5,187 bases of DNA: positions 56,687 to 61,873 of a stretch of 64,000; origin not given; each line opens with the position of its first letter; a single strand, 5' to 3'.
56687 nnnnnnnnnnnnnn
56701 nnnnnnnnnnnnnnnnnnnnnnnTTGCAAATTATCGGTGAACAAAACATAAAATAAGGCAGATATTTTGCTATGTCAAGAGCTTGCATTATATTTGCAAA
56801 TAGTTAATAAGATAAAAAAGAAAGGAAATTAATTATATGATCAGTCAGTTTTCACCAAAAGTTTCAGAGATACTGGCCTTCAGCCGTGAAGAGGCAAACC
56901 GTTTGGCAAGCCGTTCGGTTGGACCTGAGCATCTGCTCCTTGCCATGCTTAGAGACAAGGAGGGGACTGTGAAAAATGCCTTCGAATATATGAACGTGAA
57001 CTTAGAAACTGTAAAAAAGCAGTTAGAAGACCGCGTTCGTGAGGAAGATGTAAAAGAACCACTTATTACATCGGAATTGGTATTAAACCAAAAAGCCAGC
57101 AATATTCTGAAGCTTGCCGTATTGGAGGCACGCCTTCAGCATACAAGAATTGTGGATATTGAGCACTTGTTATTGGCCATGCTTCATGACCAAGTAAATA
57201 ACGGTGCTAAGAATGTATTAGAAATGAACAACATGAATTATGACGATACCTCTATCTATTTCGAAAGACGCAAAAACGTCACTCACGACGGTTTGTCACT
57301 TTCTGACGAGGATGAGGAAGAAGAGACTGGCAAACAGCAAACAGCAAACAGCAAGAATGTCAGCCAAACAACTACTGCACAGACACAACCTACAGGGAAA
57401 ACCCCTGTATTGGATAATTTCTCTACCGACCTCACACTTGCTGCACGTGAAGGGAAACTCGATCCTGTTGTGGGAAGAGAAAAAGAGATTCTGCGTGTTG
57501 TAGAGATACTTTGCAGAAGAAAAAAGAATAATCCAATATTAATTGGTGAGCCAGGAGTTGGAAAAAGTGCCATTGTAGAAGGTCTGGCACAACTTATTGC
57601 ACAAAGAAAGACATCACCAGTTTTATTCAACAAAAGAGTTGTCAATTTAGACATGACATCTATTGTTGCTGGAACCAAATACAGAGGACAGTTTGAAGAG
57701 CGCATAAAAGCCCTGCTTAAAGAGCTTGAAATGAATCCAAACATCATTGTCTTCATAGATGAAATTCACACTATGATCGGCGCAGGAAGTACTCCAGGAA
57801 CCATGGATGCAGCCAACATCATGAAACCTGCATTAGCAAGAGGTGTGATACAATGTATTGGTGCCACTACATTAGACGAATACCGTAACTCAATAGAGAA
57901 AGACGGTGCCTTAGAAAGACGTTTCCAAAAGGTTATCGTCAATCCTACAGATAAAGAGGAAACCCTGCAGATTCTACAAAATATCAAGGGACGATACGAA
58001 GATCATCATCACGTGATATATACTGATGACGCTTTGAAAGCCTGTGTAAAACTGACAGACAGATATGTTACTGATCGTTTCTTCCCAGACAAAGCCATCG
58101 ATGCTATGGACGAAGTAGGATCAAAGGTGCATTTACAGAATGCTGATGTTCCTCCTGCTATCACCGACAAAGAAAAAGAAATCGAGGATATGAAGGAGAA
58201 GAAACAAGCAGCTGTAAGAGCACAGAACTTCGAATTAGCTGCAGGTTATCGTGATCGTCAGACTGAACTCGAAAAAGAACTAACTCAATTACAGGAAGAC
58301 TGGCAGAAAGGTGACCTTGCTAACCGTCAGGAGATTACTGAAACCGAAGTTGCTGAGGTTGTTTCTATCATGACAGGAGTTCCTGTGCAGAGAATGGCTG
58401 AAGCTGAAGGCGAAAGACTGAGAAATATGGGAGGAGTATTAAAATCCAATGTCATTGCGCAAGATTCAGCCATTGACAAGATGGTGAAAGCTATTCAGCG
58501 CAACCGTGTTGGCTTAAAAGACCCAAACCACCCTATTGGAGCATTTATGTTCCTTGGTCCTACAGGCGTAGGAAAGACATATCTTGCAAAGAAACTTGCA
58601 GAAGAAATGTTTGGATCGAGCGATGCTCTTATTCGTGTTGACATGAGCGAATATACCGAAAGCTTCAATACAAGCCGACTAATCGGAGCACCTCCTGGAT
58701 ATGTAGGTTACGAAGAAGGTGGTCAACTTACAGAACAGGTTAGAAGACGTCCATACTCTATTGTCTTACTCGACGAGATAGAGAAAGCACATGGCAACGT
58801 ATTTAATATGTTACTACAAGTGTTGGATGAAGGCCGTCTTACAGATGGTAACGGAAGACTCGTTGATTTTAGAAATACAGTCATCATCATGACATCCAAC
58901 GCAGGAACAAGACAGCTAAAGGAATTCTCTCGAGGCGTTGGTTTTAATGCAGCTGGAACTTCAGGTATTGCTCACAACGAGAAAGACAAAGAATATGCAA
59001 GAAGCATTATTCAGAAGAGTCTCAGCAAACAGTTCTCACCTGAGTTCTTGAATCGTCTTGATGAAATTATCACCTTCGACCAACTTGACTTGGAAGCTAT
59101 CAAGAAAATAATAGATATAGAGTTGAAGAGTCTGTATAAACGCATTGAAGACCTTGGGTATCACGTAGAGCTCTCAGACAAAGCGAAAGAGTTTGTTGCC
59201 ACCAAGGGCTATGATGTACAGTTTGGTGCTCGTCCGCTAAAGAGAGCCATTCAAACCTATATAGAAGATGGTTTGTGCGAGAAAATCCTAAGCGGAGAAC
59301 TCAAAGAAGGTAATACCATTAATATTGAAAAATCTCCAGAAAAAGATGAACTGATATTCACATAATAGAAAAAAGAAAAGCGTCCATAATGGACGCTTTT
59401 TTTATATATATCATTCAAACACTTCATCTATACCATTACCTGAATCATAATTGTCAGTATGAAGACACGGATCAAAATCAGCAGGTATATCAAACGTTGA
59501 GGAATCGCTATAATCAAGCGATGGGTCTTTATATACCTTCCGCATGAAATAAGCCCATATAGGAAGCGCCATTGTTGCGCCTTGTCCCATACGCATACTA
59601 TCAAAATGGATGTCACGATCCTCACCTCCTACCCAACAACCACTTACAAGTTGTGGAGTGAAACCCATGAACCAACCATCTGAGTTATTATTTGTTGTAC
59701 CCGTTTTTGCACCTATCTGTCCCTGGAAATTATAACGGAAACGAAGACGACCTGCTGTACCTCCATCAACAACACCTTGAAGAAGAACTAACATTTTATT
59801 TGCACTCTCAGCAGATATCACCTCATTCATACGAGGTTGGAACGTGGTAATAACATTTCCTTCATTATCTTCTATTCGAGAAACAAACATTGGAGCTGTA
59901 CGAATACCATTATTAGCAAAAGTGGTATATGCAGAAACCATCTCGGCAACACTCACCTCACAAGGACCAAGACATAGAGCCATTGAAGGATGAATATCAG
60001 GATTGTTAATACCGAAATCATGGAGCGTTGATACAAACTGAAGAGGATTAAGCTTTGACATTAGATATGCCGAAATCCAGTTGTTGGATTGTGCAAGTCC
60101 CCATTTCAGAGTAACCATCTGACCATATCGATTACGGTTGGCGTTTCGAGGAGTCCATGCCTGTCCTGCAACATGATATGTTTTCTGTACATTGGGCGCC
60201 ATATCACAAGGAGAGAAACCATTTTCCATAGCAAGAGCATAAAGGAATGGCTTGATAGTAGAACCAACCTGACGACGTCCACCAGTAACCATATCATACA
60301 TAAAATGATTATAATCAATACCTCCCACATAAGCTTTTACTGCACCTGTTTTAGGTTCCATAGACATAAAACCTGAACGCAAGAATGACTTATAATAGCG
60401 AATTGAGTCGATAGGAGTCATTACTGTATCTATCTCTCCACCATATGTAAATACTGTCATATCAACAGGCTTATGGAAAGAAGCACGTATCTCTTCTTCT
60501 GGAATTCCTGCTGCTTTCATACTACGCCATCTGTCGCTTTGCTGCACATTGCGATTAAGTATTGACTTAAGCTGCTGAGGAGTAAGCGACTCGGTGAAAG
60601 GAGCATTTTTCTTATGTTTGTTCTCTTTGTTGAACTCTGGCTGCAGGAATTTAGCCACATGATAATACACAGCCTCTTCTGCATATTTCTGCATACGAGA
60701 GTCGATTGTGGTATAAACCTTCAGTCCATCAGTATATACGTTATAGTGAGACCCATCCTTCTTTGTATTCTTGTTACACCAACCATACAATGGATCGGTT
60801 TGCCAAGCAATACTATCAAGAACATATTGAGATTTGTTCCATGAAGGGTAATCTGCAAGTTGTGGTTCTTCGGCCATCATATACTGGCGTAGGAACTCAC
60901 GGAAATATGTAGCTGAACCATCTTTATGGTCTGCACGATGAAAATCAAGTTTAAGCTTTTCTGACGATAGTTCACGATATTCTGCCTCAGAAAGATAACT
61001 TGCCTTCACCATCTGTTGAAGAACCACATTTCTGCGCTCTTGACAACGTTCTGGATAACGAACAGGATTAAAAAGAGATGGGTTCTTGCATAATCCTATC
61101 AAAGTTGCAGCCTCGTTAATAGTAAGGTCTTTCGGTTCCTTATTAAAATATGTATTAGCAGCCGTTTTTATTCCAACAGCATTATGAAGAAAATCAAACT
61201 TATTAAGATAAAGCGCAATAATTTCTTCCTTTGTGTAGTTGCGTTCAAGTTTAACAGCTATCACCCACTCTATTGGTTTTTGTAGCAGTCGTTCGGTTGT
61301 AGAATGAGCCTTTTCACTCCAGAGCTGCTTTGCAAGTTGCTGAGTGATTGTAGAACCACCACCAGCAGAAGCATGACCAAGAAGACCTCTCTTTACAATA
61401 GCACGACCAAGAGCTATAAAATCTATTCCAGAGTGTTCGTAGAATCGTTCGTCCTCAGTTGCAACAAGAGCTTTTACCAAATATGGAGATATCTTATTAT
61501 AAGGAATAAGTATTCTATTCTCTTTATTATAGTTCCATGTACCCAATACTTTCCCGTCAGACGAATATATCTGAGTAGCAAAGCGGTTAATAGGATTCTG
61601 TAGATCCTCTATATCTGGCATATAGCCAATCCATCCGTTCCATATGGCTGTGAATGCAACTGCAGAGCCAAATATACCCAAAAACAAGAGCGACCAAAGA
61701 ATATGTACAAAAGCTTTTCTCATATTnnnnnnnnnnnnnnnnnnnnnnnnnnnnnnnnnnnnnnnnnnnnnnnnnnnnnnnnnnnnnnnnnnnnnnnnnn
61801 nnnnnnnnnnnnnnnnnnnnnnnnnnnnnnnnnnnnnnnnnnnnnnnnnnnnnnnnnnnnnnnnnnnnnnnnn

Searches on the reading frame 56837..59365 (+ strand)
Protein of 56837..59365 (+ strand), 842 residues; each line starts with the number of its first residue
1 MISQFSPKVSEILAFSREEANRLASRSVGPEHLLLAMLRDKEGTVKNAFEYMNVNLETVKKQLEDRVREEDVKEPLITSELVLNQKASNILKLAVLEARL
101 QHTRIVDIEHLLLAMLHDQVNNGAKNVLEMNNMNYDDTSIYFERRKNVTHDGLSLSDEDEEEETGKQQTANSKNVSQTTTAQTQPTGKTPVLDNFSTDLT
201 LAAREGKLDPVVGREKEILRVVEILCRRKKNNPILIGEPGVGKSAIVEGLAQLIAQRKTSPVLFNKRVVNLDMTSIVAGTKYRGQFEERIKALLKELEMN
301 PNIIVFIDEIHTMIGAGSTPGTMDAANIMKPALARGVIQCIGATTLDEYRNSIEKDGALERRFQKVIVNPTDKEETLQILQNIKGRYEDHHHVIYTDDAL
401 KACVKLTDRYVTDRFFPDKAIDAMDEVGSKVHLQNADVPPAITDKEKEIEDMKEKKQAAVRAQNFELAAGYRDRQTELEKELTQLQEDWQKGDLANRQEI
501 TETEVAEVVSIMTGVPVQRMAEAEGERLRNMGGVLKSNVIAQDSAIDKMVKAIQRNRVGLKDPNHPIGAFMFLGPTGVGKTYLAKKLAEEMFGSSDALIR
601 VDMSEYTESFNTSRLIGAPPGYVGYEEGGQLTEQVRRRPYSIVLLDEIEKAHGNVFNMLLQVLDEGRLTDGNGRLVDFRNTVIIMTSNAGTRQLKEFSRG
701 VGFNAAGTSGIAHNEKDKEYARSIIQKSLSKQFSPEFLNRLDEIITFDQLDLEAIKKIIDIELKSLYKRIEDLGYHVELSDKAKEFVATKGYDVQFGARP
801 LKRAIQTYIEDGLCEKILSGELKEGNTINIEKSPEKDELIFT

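Call 66: search_protein_families(library=pfam, proteins=[window:56837-59365:+], max_evalue=0.00001)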
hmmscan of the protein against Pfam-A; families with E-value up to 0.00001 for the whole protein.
window:56837-59365:+ (842 aa): 16 families
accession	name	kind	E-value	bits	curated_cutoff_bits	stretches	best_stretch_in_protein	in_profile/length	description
PF07724.20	AAA_2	-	3.6e-68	229.2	27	1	566-744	2-166/166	AAA domain (Cdc48 subfamily)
PF17871.7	AAA_lid_9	-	1e-30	106.1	22.8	1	373-471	2-100/104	AAA lid domain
PF10431.15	ClpB_D2-small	-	1.4e-26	92.8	21.9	1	750-830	1-81/81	C-terminal, D2-small domain, of ClpB protein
PF00004.35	AAA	-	4.3e-25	89.1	21.2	2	234-367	2-127/131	ATPase family associated with various cellular activities (AAA)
PF07728.20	AAA_5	-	4.3e-21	75.8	22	2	570-698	2-132/139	AAA domain (dynein-related subfamily)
PF02861.25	Clp_N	-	2.2e-14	53.8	20.7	1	18-66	3-51/53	Clp amino terminal domain, pathogenicity island component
PF00158.32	Sigma54_activat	-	6.2e-12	46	20.2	1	570-686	25-141/168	Sigma-54 interaction domain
PF13191.12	AAA_16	-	9.4e-10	39.7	32.6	1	211-260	2-52/167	AAA ATPase domain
PF13401.12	AAA_22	-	2.8e-09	37.8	27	0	571-664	9-109/130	AAA domain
PF02151.25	UVR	-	4.8e-09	36.1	21.5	1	446-481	1-36/36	UvrB/uvrC motif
PF12775.13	AAA_7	-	1.7e-08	34.6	25.8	0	570-616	36-82/181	P-loop containing dynein motor region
PF20030.5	bpMoxR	-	4e-08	33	27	0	570-674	34-132/205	MoxR domain in the MoxR-vWA-beta-propeller ternary systems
PF13173.12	AAA_14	-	1.4e-07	32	27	0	571-666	6-88/129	AAA domain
PF20720.3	nSTAND3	-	1.7e-06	28.2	27.2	0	228-261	15-48/155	Novel STAND NTPase 3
PF01695.23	IstB_IS21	-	3.9e-06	27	24.1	0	571-590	96-115/238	IstB-like ATP binding protein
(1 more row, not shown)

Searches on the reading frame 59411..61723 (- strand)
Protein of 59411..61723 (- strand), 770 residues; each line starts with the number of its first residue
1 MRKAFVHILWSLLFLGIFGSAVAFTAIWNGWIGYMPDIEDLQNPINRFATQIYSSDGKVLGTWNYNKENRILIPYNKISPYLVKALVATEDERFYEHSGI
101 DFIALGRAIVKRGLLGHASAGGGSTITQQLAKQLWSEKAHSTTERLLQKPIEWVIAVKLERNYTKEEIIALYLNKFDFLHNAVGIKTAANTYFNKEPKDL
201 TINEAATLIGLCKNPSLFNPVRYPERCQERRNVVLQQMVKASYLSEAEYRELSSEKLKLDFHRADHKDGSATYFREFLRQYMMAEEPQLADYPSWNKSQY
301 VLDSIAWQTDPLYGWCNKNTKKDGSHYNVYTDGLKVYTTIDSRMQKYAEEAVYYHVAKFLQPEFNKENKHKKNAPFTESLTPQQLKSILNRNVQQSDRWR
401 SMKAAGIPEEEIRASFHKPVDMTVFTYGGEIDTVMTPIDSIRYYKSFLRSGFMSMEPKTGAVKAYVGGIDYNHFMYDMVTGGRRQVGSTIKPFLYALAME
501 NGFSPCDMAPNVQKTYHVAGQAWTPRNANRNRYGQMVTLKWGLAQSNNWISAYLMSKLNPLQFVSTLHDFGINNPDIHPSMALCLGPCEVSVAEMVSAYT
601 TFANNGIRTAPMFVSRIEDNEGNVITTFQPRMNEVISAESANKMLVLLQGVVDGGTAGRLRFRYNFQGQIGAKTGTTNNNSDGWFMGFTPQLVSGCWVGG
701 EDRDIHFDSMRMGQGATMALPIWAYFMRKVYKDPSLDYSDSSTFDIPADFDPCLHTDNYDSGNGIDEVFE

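Call 66: search_protein_families(library=pfam, proteins=[window:59411-61723:-], max_evalue=0.00001)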
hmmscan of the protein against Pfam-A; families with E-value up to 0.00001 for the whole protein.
window:59411-61723:- (770 aa): 2 families
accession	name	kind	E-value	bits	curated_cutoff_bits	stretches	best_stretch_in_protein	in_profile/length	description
PF00912.28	Transgly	-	6.7e-57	192.2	27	1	57-238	2-177/178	Transglycosylase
PF00905.27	Transpeptidase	-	1.9e-30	106.5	22.1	1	453-691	4-267/299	Penicillin binding protein transpeptidase domain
